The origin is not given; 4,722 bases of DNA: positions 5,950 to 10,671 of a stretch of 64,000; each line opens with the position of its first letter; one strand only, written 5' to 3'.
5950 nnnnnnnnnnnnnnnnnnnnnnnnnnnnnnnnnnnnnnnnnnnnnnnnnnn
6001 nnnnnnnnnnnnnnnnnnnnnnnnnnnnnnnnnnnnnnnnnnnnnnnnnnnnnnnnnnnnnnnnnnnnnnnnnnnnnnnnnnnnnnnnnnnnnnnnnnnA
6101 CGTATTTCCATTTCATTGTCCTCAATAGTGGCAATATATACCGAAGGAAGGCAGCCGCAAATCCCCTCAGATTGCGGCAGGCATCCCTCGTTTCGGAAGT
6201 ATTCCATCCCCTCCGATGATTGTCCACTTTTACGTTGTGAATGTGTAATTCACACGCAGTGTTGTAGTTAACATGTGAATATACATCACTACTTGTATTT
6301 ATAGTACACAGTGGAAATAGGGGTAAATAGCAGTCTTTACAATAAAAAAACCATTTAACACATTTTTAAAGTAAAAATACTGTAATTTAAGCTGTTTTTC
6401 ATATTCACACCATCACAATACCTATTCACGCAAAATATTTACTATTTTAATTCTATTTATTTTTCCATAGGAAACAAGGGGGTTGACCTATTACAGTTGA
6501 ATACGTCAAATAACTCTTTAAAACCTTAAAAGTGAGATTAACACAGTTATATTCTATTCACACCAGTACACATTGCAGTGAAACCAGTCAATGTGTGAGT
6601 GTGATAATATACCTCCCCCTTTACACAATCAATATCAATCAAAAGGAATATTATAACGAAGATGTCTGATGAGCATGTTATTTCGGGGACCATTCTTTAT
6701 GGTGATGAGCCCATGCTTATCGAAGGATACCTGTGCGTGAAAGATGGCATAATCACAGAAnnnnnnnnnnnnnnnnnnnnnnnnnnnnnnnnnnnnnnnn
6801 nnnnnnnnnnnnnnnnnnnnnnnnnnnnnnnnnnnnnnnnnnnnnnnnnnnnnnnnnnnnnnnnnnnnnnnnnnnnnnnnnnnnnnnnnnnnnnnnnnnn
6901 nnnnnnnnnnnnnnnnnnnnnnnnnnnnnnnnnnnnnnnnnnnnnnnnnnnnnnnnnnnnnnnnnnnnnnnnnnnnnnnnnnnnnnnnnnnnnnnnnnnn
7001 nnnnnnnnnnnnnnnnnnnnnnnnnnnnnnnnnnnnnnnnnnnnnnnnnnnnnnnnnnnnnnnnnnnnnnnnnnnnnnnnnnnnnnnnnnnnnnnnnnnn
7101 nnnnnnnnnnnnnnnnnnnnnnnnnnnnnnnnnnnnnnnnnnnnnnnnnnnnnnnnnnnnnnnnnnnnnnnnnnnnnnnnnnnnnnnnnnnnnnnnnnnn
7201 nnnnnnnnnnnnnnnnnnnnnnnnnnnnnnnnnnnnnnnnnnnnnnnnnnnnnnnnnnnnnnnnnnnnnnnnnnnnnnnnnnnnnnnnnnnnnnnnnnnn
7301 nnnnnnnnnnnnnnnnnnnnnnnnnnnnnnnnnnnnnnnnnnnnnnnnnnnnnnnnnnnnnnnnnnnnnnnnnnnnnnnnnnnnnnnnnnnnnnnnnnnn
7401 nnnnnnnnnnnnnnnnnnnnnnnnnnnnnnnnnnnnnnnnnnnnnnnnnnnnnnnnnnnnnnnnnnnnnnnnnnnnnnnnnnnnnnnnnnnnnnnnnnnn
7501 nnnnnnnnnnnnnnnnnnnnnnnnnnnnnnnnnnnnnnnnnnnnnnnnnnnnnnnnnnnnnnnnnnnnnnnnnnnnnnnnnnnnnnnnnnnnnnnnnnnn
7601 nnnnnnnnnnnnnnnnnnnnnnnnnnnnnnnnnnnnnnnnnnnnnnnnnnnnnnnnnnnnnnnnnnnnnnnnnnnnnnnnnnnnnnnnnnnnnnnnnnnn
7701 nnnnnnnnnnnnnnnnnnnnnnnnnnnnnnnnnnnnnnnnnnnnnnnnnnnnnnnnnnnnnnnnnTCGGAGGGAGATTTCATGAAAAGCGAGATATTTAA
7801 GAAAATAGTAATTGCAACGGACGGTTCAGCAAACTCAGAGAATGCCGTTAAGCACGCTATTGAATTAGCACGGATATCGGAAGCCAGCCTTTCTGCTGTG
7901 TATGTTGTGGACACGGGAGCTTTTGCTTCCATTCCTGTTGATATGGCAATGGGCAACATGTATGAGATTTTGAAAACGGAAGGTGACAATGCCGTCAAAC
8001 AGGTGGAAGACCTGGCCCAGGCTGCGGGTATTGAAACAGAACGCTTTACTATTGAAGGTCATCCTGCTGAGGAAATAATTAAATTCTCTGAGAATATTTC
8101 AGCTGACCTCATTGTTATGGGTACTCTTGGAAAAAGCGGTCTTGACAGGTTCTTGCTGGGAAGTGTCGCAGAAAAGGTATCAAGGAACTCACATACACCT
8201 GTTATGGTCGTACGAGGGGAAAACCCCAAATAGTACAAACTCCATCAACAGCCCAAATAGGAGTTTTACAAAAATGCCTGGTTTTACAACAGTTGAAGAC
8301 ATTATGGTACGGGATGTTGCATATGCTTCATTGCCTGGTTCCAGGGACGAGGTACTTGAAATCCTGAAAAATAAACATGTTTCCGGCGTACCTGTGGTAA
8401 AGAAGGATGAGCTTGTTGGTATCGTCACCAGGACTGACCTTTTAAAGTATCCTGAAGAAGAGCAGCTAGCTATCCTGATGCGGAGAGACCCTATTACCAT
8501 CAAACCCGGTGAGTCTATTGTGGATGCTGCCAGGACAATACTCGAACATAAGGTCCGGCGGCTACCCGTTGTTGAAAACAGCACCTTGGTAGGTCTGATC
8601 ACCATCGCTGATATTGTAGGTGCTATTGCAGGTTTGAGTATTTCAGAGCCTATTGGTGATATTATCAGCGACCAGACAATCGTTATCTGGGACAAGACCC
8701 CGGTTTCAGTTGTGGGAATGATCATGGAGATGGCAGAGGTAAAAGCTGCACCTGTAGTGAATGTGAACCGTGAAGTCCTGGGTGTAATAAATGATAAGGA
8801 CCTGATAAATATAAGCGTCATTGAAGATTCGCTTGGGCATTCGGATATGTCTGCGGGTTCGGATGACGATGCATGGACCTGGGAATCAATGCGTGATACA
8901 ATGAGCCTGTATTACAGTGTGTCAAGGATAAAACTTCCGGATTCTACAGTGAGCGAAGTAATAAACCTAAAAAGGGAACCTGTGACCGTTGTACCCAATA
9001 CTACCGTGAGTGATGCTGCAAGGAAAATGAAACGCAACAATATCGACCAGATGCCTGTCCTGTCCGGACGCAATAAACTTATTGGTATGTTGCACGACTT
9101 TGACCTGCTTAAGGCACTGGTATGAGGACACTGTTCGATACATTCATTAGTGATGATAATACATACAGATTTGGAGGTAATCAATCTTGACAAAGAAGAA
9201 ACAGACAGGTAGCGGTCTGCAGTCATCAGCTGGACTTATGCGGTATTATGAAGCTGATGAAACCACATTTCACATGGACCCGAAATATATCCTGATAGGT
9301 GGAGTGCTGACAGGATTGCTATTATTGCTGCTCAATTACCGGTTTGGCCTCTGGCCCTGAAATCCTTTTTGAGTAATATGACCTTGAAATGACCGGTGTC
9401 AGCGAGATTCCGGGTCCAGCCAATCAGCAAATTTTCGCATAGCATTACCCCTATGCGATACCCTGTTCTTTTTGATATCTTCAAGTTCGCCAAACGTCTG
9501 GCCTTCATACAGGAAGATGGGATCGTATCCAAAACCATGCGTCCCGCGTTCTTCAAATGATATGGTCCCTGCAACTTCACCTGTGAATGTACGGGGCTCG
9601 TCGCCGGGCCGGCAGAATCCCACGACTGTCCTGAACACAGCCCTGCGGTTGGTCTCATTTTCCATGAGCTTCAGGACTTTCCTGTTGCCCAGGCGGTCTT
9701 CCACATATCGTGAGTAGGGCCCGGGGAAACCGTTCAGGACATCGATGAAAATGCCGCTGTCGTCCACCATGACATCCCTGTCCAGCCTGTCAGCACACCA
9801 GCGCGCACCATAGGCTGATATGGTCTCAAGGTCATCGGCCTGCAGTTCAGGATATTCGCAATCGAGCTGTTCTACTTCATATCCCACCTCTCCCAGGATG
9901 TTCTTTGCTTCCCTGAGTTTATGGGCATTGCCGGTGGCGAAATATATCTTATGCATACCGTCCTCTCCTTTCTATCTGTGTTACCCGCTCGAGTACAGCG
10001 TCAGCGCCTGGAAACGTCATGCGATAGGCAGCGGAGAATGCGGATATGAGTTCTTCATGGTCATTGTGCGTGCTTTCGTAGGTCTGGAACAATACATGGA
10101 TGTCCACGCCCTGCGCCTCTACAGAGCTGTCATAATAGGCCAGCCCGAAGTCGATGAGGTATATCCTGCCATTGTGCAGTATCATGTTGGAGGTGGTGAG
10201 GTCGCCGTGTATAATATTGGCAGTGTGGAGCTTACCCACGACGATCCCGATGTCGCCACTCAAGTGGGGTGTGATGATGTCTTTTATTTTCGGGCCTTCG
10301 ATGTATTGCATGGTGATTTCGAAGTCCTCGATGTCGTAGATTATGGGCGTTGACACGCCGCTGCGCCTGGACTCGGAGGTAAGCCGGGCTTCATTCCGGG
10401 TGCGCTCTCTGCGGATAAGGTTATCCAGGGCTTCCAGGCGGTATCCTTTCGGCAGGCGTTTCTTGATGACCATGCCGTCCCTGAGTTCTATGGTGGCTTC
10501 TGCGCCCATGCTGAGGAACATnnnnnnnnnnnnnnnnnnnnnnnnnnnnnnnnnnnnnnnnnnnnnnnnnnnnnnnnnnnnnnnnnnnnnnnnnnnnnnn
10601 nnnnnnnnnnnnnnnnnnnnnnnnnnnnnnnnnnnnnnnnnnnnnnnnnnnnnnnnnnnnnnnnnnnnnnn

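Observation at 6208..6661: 454-bp AT-rich intergenic region with ORB-like boxes: candidate replication origin or regulatory hub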

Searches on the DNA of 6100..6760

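Call 14: search_rna_families(source=window, start=6100, end=6760, threshold=evalue, max_evalue=10)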
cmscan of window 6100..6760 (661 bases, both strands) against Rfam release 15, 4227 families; matches with E-value up to 10: 4.
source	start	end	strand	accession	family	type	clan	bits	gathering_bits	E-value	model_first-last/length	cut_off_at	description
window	6143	6183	+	RF03143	S15-Halobacteria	Cis-reg; leader;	CL00121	18.4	49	0.47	1-66/66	no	S15-Halobacteria ribosomal protein leader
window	6373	6425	-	RF00344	snoZ267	Gene; snRNA; snoRNA; CD-box;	-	16.7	43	3.2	1-73/73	no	Small nucleolar RNA Z267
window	6243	6319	+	RF01694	Bacteroides-1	Gene; sRNA;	-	15.7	43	7.8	1-82/82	no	Bacteroides-1 RNA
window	6695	6760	+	RF00054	SNORD25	Gene; snRNA; snoRNA; CD-box;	CL00049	14.6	39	5.4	1-66/87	3'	Small nucleolar RNA SNORD25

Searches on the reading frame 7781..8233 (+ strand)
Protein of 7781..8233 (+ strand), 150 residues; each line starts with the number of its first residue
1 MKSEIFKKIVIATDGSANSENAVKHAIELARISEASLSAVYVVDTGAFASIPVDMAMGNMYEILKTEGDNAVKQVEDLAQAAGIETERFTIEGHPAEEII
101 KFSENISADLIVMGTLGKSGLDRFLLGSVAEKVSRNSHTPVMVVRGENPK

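Call 6: search_protein_families(library=pfam, proteins=[window:7781-8233:+])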
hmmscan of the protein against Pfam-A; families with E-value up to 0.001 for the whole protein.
window:7781-8233:+ (150 aa): 1 family
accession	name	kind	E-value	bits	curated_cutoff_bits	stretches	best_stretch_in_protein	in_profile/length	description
PF00582.32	Usp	-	1.9e-36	126.1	24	1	6-145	2-141/141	Universal stress protein family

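Call 70: search_protein_families(library=ncbifam, proteins=[window:7781-8233:+], max_evalue=0.01)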
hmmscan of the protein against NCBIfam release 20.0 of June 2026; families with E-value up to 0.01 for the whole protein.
window:7781-8233:+ (150 aa): 6 families
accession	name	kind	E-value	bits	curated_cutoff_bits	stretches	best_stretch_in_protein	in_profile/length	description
NF008380.0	PRK11175.1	equivalog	2e-11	43.4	227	1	20-145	174-300/313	universal stress protein UspE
NF011581.0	PRK15005.1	equivalog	3e-08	33.9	166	1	19-145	17-144/144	universal stress protein UspF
NF007512.0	PRK10116.1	equivalog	8.1e-07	29.2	167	1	6-144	3-137/142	universal stress protein UspC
NF011698.0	PRK15118.1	equivalog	7.2e-06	26.2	202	1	6-114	3-110/144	universal stress protein UspA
NF012000.0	PRK15456.1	equivalog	8.2e-06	25.9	189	1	17-145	15-142/142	universal stress protein UspG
NF007436.0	PRK09982.1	equivalog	0.0019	18.3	203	1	6-115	3-111/142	universal stress protein UspD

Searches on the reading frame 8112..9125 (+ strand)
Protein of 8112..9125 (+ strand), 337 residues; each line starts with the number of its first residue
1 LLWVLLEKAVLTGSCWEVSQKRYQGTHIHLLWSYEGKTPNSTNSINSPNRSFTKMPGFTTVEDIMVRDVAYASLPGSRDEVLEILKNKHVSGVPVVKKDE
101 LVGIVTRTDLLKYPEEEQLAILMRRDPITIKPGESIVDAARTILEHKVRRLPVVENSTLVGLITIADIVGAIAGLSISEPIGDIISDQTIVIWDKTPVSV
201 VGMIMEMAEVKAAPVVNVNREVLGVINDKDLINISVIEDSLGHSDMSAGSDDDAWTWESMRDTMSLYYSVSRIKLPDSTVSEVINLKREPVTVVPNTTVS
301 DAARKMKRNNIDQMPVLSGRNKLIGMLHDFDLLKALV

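Call 6: search_protein_families(library=pfam, proteins=[window:8112-9125:+])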
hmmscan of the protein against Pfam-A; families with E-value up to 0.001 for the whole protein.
window:8112-9125:+ (337 aa): 1 family
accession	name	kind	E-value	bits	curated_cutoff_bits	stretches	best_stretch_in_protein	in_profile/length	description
PF00571.33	CBS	-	4.6e-48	161.8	24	4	122-173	4-56/57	CBS domain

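Call 70: search_protein_families(library=ncbifam, proteins=[window:8112-9125:+], max_evalue=0.01)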
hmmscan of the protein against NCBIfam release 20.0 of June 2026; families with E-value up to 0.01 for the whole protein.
window:8112-9125:+ (337 aa): 27 families (the best 25 are shown)
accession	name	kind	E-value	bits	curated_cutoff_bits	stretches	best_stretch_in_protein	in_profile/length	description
NF053603.1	HhpR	exception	7.2e-43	146.8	520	1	61-337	3-279/282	CBS domain-containing high hydrostatic pressure regulator HhpR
NF041552.1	TF_PrdR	equivalog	7.7e-19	67.4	795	2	59-169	6-122/577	sigma-54 dependent transcriptional regulator PrdR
TIGR01302.1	IMP_dehydrog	equivalog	3.6e-18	65.7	481.5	3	61-169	82-197/450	IMP dehydrogenase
NF011447.0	PRK14869.2-3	equivalog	3.1e-15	55.7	522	2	60-113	69-123/540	putative manganese-dependent inorganic diphosphatase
NF038279.1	TF_CBS_SpxR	exception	2.2e-14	53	600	2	58-172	187-305/427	CBS-HotDog domain-containing transcription factor SpxR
NF011442.0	PRK14869.1-4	equivalog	8.8e-14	50.8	400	2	284-336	75-126/543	putative manganese-dependent inorganic diphosphatase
NF005869.0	PRK07807.1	equivalog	1.7e-12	47.2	549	2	125-240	97-209/479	GuaB1 family IMP dehydrogenase-related protein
NF011443.0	PRK14869.1-5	equivalog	2.2e-12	46.2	335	0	124-170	76-123/546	putative manganese-dependent inorganic diphosphatase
TIGR01137.1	cysta_beta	equivalog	2.3e-11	43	510.25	2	288-336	346-394/457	cystathionine beta-synthase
NF053704.1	TransRegCcpNBacil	equivalog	3.3e-11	42.9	260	1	89-173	104-194/208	transcriptional regulator CcpN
NF011448.0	PRK14869.2-4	equivalog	3.9e-11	42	562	2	287-336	81-130/563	putative manganese-dependent inorganic diphosphatase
NF053863.1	DS11_antiphage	equivalog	2e-10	40.3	260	2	279-327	74-122/305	CBS domain-containing anti-phage protein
NF011449.0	PRK14869.2-5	equivalog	4.6e-10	39.1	411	1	122-169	73-121/451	putative manganese-dependent inorganic diphosphatase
NF011440.0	PRK14869.1-2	equivalog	7.8e-10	38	746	1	125-170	75-121/541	putative manganese-dependent inorganic diphosphatase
NF011441.0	PRK14869.1-3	equivalog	1.5e-09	37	753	1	267-333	54-121/548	putative manganese-dependent inorganic diphosphatase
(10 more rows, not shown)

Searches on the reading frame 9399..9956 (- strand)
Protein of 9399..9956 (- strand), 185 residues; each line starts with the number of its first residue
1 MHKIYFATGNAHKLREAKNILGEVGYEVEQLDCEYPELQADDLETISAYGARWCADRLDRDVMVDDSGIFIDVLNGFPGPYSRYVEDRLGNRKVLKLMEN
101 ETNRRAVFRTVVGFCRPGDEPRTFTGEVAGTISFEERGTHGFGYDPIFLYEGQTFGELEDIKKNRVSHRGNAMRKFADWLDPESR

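Call 35: search_protein_families(library=pfam, proteins=[window:9399-9956:-], max_evalue=0.00001)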
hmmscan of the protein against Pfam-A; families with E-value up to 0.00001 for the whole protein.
window:9399-9956:- (185 aa): 1 family
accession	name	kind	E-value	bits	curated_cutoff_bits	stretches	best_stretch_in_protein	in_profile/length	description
PF01725.21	Ham1p_like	-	6.8e-54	183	22.5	1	4-179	1-186/186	Ham1 family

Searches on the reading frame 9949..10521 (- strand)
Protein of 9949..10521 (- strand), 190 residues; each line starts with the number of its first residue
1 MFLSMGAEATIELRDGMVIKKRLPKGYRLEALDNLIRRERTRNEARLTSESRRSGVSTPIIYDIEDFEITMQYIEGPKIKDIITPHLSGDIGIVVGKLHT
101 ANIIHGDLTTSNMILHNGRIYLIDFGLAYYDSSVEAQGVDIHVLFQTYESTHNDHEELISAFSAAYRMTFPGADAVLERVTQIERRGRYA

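Call 35: search_protein_families(library=pfam, proteins=[window:9949-10521:-], max_evalue=0.00001)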
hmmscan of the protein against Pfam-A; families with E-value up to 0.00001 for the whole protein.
window:9949-10521:- (190 aa): 1 family
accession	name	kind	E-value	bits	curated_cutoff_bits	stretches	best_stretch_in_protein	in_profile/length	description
PF01163.29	RIO1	-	2e-07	31.3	22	1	38-130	52-153/187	RIO domain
